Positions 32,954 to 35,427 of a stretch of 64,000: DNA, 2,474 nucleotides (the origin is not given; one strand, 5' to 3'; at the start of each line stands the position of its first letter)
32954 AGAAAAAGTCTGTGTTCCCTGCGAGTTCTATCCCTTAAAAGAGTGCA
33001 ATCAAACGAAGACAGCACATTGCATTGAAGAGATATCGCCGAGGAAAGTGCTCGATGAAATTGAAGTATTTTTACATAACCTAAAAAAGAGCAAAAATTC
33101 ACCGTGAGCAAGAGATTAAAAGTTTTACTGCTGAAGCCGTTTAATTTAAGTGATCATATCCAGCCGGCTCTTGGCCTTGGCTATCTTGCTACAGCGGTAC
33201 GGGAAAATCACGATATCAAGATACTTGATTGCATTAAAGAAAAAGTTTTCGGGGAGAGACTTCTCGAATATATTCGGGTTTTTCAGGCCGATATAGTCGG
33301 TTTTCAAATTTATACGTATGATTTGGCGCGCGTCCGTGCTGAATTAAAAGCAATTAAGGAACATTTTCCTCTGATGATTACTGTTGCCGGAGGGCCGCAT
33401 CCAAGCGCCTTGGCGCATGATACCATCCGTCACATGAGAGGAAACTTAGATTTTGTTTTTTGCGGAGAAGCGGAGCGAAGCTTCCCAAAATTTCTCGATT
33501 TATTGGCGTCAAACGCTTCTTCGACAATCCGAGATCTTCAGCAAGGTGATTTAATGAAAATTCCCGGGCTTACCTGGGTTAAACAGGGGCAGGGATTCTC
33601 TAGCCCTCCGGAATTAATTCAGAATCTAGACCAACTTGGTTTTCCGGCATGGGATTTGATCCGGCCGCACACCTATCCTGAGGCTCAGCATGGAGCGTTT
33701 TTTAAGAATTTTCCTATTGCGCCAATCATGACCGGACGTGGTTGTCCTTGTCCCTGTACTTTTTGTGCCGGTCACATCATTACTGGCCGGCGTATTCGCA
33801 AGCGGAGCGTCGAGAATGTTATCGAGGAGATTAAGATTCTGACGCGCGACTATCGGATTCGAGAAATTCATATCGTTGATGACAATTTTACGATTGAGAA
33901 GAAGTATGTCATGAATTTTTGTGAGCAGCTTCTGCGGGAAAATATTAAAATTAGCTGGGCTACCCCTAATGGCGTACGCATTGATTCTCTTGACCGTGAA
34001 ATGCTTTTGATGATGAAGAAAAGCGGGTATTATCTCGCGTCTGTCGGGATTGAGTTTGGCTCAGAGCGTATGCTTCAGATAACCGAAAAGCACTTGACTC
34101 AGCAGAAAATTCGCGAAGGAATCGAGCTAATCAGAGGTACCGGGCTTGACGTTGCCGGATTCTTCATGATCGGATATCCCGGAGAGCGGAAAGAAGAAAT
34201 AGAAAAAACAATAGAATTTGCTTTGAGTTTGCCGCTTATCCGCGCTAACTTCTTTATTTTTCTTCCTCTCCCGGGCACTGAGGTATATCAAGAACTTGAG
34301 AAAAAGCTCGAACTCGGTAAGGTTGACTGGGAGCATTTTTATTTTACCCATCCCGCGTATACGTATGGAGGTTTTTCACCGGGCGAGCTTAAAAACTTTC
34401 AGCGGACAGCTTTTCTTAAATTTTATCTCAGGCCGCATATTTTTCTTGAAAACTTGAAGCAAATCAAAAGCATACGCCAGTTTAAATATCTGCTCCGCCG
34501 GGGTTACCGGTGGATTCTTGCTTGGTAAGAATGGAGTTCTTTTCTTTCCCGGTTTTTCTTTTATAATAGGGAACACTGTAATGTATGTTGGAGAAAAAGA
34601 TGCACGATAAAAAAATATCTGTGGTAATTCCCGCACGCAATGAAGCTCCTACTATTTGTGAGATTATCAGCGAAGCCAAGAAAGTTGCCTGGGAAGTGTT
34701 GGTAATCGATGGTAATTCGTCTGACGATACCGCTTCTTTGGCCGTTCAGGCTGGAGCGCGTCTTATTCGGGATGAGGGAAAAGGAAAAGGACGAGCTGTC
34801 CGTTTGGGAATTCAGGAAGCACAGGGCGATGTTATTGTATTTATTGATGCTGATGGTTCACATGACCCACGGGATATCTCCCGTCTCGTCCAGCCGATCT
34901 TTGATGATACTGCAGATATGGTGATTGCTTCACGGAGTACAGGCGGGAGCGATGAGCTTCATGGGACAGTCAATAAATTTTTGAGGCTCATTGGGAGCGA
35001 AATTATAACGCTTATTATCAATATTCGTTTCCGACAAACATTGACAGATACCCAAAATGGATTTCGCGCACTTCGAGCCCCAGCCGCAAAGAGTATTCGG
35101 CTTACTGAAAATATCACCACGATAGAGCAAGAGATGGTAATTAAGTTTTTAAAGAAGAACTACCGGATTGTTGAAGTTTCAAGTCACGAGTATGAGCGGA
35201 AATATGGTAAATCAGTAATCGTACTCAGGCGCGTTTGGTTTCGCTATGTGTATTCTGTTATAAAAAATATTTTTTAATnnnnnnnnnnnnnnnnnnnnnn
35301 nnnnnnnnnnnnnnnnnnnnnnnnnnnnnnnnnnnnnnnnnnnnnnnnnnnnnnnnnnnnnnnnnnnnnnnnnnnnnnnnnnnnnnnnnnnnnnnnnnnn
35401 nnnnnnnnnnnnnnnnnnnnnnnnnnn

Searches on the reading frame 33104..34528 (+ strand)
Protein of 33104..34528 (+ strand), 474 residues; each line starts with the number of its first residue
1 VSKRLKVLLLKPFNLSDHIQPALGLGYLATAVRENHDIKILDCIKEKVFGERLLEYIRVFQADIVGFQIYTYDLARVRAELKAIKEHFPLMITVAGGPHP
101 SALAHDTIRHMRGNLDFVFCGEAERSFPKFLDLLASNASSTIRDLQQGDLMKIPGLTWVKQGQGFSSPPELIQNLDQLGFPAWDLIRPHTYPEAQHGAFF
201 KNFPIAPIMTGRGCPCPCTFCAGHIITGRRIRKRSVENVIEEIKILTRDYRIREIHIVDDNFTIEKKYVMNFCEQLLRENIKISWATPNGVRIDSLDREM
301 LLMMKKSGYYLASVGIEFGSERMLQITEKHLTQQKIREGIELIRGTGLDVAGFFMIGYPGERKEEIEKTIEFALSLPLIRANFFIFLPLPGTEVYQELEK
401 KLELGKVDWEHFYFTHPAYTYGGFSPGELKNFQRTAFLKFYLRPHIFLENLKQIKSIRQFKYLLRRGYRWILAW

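Call 7: search_protein_families(library=pfam, proteins=[window:33104-34528:+], max_evalue=0.001)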
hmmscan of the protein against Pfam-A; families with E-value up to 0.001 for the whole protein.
window:33104-34528:+ (474 aa): 2 families
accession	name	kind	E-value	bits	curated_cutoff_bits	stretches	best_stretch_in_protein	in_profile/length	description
PF04055.27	Radical_SAM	-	7.7e-22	78.7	29.5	1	210-373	3-166/166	Radical SAM superfamily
PF02310.24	B12-binding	-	1.3e-16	61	32.1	1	20-129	12-119/121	B12 binding domain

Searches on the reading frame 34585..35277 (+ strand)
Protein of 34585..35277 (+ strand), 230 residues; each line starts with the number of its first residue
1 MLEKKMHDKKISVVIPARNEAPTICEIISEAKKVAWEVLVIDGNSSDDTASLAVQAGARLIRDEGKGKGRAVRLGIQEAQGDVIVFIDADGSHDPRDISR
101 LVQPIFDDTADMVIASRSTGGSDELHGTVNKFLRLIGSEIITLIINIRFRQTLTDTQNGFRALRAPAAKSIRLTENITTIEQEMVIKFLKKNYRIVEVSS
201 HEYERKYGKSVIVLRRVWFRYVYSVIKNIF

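Call 7: search_protein_families(library=pfam, proteins=[window:34585-35277:+], max_evalue=0.001)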
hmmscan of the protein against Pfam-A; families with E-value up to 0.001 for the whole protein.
window:34585-35277:+ (230 aa): 3 families
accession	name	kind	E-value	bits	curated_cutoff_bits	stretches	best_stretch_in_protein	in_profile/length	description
PF00535.33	Glycos_transf_2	-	1.8e-28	100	23.3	1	12-169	1-165/168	Glycosyl transferase family 2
PF10111.15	Glyco_tranf_2_2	-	4.3e-06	26.8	27.3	1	12-91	1-92/276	Glycosyltransferase like family 2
PF13641.12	Glyco_tranf_2_3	-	1.4e-05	25.7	27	1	11-113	3-119/230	Glycosyltransferase like family 2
